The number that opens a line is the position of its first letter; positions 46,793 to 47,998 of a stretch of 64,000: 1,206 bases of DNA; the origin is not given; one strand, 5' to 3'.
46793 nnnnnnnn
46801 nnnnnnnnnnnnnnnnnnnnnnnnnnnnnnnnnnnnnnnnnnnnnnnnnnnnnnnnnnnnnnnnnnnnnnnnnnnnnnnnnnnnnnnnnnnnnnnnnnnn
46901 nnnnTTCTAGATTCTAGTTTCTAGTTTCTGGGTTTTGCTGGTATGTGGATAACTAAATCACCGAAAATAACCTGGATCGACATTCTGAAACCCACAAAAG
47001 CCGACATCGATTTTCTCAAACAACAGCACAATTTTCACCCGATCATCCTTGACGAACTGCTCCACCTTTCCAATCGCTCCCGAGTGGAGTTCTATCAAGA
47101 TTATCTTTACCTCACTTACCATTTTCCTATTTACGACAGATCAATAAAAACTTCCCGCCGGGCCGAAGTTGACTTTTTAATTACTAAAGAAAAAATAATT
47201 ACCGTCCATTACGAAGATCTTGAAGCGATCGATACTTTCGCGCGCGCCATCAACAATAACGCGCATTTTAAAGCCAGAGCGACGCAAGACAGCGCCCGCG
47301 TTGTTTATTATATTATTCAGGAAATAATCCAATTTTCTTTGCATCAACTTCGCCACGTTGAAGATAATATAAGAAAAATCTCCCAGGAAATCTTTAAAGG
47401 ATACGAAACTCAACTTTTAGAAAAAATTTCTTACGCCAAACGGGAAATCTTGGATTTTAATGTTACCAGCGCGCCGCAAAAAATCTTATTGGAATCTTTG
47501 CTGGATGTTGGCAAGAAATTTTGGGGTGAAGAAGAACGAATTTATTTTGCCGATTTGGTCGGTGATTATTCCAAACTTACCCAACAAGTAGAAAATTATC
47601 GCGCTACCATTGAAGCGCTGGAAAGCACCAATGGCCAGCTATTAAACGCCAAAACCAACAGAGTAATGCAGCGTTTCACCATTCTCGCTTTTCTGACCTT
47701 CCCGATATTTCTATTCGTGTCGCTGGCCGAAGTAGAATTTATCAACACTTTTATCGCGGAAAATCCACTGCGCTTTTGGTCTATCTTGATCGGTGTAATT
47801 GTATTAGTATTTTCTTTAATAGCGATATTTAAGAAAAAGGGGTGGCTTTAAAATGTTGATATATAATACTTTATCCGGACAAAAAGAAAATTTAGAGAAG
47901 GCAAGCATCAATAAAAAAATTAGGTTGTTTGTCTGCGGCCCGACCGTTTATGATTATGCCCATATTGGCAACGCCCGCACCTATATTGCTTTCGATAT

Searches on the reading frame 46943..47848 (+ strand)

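Call 60: search_protein_families(library=pfam, proteins=[window:46943-47848:+], max_evalue=0.0001)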
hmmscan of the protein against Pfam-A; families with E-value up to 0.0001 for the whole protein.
window:46943-47848:+ (302 aa): 1 family
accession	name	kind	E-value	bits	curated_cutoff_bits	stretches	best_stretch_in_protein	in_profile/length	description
PF01544.23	CorA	-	8.6e-42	143.9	27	1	8-298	3-292/292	CorA-like Mg2+ transporter protein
